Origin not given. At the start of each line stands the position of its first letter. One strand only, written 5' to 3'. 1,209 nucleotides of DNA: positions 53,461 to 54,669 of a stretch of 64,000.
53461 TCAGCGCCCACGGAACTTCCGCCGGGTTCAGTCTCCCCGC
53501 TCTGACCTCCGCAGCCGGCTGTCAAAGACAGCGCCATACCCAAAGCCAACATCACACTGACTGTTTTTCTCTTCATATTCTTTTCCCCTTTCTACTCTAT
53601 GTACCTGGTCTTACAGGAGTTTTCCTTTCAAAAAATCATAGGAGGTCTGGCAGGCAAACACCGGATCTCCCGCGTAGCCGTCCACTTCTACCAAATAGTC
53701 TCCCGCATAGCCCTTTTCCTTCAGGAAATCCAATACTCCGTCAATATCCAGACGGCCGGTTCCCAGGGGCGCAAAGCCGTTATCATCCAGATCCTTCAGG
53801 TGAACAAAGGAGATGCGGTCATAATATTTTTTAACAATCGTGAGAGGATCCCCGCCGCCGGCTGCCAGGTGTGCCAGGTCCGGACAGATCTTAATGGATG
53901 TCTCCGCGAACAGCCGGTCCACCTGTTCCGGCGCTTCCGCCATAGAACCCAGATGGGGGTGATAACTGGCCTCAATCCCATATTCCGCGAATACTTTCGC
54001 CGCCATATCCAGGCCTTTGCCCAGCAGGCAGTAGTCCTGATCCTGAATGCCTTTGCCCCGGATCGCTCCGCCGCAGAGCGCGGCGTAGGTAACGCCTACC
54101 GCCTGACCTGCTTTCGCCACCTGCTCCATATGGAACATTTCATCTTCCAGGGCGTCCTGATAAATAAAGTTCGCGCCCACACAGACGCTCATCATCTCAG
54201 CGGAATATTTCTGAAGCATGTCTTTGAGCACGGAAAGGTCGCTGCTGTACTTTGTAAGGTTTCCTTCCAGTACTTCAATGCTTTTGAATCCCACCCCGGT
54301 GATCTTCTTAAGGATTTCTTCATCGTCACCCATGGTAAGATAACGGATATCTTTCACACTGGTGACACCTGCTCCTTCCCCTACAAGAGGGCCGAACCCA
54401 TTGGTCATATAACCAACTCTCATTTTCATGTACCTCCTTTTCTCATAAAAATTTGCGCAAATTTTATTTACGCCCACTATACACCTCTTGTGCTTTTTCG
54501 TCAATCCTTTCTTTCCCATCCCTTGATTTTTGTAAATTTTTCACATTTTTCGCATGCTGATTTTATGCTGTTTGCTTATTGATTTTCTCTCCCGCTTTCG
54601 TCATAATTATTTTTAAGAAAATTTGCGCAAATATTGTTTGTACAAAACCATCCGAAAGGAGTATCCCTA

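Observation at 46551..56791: Candidate levoglucosan/anhydro-sugar catabolic system in a Lachnospiraceae-like anaerobe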

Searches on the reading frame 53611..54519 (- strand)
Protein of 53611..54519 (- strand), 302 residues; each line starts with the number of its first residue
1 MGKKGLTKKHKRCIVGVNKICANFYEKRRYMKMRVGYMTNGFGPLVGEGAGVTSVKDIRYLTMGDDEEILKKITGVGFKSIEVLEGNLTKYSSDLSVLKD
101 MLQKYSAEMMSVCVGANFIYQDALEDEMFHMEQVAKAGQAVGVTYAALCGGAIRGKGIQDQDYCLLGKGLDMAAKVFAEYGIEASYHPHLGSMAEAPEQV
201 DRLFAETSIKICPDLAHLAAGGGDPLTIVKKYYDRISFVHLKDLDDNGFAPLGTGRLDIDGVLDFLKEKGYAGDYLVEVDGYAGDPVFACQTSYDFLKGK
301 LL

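Call 3: search_protein_families(library=pfam, proteins=[window:53611-54519:-])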
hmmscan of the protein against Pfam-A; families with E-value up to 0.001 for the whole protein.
window:53611-54519:- (302 aa): 1 family
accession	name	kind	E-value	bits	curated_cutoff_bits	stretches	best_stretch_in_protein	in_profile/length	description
PF01261.30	AP_endonuc_2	-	2.4e-21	77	31.1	1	76-296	7-245/249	Xylose isomerase-like TIM barrel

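Call 4: search_protein_families(library=ncbifam, proteins=[window:53611-54519:-], max_evalue=0.001)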
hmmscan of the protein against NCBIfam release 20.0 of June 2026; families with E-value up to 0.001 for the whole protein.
window:53611-54519:- (302 aa): 5 families
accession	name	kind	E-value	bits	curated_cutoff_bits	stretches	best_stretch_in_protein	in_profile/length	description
TIGR04379.1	myo_inos_iolE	equivalog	3.2e-27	95.8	290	1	67-244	26-212/290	myo-inosose-2 dehydratase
TIGR00542.1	hxl6Piso_put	equivalog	6.6e-08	32.2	272.15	1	169-291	138-262/279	L-ribulose-5-phosphate 3-epimerase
NF041277.1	coba_remo_CbiR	equivalog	2.5e-07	30.5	105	1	195-279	148-234/249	cobamide remodeling phosphodiesterase CbiR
NF009688.0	PRK13209.1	subfamily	1.6e-06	27.3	317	1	168-300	142-276/286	L-ribulose-5-phosphate 3-epimerase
TIGR03234.1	OH-pyruv-isom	equivalog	3.2e-06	26.7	353.45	1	191-273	155-234/254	hydroxypyruvate isomerase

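Call 8: search_solved_structures(query=window:53611-54519:-, max_evalue=0.001, show_alignments=2)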
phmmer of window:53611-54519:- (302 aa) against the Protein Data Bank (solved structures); distinct sequences matched with E-value up to 0.001: 7.
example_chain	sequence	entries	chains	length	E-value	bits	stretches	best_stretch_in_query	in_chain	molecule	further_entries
3cny_A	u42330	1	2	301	3.1e-12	49.8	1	160-244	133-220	Inositol catabolism protein IolE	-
9zmu_A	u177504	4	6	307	2.1e-08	37.2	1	74-244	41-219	Iole protein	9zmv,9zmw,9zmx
4kw2_A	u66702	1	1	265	3e-08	36.7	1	170-297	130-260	Uncharacterized protein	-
3lmz_A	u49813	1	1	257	6.1e-08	35.7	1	177-298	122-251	Putative sugar isomerase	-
3cqh_A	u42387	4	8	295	5.3e-07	32.6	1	166-300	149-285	L-ribulose-5-phosphate 3-epimerase ulaE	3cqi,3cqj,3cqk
3p6l_A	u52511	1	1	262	0.00076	22.2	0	170-280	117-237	Sugar phosphate isomerase/epimerase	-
8tcs_D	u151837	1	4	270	0.00098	21.9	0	65-297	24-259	Xylose isomerase-like TIM barrel domain-containing protein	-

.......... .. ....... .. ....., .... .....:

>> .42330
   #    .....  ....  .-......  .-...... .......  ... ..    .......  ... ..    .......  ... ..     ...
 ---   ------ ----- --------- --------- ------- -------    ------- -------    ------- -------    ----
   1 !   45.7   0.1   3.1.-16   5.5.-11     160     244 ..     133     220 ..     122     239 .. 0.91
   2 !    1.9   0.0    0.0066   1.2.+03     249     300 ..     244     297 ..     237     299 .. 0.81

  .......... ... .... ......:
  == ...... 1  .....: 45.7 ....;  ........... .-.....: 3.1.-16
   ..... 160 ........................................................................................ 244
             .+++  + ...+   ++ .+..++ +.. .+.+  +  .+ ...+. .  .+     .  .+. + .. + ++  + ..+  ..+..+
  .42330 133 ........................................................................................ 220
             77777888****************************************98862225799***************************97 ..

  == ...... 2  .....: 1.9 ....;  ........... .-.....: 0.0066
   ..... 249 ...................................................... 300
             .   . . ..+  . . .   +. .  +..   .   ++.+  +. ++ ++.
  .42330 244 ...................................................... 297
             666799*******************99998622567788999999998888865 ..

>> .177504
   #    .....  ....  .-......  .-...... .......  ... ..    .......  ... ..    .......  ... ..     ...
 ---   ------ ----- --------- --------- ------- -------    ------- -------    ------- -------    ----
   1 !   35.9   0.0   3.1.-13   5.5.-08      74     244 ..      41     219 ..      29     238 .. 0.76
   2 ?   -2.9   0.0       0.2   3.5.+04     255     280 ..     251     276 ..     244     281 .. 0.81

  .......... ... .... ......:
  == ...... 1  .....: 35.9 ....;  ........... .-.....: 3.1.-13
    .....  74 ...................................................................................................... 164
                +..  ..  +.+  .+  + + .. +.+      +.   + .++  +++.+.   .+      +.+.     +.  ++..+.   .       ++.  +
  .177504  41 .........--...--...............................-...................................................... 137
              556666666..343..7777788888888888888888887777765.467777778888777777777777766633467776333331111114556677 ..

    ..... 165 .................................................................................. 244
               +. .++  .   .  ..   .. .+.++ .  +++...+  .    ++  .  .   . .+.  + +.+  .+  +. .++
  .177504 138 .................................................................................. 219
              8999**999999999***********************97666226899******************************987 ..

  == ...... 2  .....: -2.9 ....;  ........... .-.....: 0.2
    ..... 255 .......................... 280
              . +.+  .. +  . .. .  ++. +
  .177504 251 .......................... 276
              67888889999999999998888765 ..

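Call 84: search_solved_structures(query=A2, max_evalue=0.01)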
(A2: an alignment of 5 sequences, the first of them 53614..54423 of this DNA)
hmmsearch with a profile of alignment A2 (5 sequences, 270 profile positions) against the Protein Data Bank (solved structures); distinct sequences matched with E-value up to 0.01: 15.
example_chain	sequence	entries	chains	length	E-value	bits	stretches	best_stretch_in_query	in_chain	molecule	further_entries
3cny_A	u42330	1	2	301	4.7e-15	59.1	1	128-269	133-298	Inositol catabolism protein IolE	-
4kw2_A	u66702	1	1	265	3.7e-12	49.6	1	137-266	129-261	Uncharacterized protein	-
3cqh_A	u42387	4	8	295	5.8e-12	49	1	66-269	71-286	L-ribulose-5-phosphate 3-epimerase ulaE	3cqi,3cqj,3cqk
9zmu_A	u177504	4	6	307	3.3e-10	43.2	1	36-214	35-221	Iole protein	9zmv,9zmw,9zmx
3lmz_A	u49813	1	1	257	2.6e-09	40.2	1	141-267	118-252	Putative sugar isomerase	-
3p6l_A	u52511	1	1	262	2.3e-08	37.2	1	139-264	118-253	Sugar phosphate isomerase/epimerase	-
8tcs_D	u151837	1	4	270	3.5e-08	36.6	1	33-265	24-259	Xylose isomerase-like TIM barrel domain-containing protein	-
8tcd_B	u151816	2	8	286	4.2e-08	36.3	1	33-265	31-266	Sugar phosphate isomerase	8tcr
3wqo_A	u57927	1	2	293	1.1e-06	31.7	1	37-248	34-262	Uncharacterized protein MJ1311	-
5zhz_A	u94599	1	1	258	1.3e-05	28.2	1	99-238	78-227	Probable endonuclease 4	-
8tct_A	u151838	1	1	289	0.00033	23.5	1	36-265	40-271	Sugar phosphate isomerase/epimerase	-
8bvk_A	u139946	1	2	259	0.0023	20.7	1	136-239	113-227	Xylose isomerase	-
5hmq_A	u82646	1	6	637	0.0035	20.2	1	37-254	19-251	4-hydroxyphenylpyruvate dioxygenase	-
6wn6_A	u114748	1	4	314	0.0055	19.5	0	41-266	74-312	3-keto-D-glucoside 4-epimerase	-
3l23_A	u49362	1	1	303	0.0094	18.8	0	177-252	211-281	Sugar phosphate isomerase/epimerase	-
